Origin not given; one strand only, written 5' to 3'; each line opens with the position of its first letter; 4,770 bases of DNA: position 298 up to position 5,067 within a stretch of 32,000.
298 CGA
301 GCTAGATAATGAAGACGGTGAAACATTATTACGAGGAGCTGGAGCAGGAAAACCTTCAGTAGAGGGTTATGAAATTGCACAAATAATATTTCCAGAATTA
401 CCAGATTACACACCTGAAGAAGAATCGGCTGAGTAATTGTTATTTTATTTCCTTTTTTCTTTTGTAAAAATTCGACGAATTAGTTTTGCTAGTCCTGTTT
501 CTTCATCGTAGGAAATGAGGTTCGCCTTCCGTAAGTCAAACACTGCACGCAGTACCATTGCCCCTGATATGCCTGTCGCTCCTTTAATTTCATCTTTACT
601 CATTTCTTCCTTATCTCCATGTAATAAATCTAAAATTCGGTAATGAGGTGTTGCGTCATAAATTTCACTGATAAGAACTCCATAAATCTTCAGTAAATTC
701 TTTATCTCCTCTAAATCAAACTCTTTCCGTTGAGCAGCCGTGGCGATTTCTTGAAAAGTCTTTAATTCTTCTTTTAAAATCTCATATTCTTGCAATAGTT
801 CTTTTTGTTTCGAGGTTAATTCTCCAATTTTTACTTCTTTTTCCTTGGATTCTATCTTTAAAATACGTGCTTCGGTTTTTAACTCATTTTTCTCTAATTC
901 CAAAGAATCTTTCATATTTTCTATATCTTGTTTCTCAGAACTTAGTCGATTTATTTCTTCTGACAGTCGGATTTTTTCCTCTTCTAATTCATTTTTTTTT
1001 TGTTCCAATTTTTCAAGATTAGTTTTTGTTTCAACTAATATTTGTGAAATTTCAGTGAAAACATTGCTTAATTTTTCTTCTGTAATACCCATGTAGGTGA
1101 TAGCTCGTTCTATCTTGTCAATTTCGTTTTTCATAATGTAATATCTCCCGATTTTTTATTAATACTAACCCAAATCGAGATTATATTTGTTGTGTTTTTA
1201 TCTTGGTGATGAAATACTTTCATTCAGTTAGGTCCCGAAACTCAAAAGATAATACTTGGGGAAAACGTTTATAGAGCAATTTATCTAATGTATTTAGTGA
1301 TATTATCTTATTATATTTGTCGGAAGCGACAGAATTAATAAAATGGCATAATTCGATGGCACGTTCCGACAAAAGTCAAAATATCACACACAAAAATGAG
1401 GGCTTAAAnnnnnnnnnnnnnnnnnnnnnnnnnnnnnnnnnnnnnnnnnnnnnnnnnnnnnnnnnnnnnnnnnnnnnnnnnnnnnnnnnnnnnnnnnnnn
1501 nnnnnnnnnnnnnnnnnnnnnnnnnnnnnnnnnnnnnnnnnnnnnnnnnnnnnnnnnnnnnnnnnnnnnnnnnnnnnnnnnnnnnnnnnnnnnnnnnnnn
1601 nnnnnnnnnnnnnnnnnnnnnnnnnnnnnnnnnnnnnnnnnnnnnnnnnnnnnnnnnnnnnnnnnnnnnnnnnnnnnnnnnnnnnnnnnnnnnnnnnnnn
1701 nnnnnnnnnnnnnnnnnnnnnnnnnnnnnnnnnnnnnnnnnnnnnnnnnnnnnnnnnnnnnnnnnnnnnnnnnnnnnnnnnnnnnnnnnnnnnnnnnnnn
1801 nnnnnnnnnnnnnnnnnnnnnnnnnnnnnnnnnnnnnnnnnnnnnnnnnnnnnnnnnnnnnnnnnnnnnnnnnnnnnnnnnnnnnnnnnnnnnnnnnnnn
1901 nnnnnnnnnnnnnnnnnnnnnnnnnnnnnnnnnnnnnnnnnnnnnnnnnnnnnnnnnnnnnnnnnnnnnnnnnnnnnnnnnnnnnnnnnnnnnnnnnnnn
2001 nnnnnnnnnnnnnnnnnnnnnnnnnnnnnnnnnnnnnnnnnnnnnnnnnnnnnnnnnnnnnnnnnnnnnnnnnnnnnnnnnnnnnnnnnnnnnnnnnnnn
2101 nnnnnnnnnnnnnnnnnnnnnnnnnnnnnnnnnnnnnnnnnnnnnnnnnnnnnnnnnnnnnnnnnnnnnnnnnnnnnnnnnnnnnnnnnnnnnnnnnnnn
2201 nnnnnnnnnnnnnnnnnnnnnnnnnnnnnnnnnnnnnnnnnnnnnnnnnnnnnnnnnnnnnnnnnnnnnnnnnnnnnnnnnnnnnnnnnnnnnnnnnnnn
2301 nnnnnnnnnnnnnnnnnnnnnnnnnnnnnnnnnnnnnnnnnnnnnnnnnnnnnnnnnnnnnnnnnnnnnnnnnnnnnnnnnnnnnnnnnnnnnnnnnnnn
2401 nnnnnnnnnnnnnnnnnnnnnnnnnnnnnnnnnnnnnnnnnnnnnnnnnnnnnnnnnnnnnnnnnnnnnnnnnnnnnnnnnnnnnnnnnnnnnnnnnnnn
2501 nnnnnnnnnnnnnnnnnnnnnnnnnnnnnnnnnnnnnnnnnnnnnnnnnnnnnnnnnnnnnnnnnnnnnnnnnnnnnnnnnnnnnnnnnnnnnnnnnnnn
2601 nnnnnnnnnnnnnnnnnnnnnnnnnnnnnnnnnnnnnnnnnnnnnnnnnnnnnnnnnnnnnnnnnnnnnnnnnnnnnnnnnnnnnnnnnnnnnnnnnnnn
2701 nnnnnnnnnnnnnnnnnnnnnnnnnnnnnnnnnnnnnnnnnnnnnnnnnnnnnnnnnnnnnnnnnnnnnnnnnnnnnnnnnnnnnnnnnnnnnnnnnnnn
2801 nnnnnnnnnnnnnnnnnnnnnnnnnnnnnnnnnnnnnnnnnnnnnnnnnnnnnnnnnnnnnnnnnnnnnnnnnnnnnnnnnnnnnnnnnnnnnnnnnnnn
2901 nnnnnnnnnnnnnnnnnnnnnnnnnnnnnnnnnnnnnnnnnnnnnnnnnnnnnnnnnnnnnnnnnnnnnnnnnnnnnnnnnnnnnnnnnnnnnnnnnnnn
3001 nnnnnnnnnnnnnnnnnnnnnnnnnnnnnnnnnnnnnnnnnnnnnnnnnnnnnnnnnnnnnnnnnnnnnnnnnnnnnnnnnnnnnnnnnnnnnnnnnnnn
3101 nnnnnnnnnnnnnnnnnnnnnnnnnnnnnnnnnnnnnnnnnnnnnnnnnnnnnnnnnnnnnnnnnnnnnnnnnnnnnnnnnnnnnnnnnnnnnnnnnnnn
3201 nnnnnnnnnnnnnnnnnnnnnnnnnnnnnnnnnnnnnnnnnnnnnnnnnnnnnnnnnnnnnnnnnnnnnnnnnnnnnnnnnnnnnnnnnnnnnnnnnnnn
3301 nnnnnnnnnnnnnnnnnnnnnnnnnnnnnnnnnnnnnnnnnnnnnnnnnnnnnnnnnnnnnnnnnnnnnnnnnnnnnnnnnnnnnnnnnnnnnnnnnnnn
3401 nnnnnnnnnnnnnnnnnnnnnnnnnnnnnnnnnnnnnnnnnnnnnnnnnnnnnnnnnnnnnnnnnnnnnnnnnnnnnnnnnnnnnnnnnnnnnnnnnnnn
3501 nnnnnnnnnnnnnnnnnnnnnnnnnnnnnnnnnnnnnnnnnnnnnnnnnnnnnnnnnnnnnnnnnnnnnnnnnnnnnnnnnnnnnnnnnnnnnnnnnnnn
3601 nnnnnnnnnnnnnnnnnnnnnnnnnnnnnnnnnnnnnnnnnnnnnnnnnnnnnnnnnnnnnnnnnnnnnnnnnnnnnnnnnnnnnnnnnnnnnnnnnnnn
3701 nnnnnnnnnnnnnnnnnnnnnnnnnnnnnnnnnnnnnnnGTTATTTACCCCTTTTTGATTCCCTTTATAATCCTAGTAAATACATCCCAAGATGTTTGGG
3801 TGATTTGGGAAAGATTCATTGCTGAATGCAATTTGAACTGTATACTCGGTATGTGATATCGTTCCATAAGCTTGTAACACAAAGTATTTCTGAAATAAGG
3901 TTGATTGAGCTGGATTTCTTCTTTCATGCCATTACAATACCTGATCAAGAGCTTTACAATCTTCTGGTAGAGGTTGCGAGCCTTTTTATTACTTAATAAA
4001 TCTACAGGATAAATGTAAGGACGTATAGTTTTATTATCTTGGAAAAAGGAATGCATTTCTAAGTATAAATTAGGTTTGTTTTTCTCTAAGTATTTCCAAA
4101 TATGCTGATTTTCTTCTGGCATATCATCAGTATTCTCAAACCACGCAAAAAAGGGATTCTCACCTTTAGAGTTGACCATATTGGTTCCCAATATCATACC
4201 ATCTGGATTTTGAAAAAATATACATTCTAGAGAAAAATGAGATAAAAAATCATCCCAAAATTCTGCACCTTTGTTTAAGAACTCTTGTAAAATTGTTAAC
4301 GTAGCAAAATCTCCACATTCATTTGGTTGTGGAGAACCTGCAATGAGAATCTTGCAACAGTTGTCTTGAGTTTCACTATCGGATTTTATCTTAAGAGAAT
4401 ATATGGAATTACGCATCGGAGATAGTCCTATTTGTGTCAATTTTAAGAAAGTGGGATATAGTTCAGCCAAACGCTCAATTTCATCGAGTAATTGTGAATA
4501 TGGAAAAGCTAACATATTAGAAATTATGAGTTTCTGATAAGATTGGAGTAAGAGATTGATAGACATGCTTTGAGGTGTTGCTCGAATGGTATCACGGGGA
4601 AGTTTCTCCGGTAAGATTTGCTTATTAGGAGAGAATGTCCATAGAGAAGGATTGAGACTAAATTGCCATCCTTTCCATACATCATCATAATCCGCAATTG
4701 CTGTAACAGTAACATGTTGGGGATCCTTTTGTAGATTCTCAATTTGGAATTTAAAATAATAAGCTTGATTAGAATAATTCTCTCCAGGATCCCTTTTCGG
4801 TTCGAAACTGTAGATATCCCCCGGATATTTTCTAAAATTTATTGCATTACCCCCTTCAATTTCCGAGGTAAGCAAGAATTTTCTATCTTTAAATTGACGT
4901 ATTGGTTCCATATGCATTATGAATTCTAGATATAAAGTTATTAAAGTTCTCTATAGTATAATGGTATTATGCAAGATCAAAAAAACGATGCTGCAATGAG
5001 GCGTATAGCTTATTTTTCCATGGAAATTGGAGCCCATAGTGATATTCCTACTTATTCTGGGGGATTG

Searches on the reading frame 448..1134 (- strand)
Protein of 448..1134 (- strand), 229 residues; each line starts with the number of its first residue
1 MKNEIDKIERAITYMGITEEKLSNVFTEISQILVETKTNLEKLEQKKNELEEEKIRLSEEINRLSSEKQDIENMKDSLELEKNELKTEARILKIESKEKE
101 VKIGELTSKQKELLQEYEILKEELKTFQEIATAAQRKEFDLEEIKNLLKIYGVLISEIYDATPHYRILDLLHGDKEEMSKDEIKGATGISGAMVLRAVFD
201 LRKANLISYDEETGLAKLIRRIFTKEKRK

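Call 72: search_protein_families(library=pfam, proteins=[window:448-1134:-], max_evalue=0.00001)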
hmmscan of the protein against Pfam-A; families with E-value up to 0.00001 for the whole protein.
window:448-1134:- (229 aa): 0 families

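Call 77: search_protein_families(library=pfam, proteins=[window:448-1134:-], max_evalue=5)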
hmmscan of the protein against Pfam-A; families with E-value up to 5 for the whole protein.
window:448-1134:- (229 aa): 14 families
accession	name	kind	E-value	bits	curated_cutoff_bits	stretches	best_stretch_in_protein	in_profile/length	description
PF20492.3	ERM_helical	-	0.0012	19.3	40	1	35-129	24-118/120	Ezrin/radixin/moesin, alpha-helical domain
PF00715.22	IL2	-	0.0023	18.3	26.2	1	110-157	63-110/145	Interleukin 2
PF14712.11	Snapin_Pallidin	-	0.083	13.8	29.6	1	91-132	10-51/89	Snapin/Pallidin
PF23067.1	MG280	-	0.22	11.5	27.4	1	22-126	79-186/259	Uncharacterised protein MG280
PF10186.14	ATG14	-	0.22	11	33.2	1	28-147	41-163/347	Vacuolar sorting 38 and autophagy-related subunit 14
PF11932.13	DUF3450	-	0.27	11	32.6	1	20-89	19-88/241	Protein of unknown function (DUF3450)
PF14932.11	HAUS-augmin3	-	0.76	9.7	29.4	1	18-129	45-154/260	HAUS augmin-like complex subunit 3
PF18052.6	Rx_N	-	1.5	9.4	27.7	1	108-160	18-70/93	Rx N-terminal domain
PF25762.1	HAUS1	-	1.7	8.9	40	1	40-126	109-195/236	HAUS augmin-like complex subunit 1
PF05837.17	CENP-H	-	2.2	8.5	29.9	1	4-92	76-170/202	Centromere protein H (CENP-H)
PF24319.2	DUF7491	-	2.5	8.9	30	1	6-85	10-89/90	Coiled-coil region of unknown function (DUF7491)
PF04136.21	COG3_N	-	2.6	8.4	27.9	1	26-79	13-66/147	Conserved oligomeric Golgi complex subunit 3, N-terminal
PF05531.17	NPV_P10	-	4.8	8.2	29.8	0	54-79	19-45/75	Nucleopolyhedrovirus P10 protein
PF15112.11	DUF4559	-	4.9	7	27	0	15-146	163-300/305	Domain of unknown function (DUF4559)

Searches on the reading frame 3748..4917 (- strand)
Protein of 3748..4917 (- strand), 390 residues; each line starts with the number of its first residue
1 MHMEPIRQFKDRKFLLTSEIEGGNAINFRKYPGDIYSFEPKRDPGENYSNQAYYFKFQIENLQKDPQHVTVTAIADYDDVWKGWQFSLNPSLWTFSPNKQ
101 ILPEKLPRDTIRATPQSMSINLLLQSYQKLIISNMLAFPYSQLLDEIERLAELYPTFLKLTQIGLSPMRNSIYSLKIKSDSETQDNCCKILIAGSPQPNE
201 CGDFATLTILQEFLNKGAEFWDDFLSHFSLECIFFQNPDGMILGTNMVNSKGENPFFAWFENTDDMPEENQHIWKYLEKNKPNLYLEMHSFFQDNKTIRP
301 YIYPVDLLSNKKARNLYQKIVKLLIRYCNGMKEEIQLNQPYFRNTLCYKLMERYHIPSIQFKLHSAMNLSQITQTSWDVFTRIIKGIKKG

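Call 72: search_protein_families(library=pfam, proteins=[window:3748-4917:-], max_evalue=0.00001)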
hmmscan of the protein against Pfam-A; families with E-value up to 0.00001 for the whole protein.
window:3748-4917:- (390 aa): 1 family
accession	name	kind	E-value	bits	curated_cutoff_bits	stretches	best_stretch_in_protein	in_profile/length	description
PF00246.29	Peptidase_M14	-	2.6e-06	27.7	21.6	0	146-246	4-108/286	Zinc carboxypeptidase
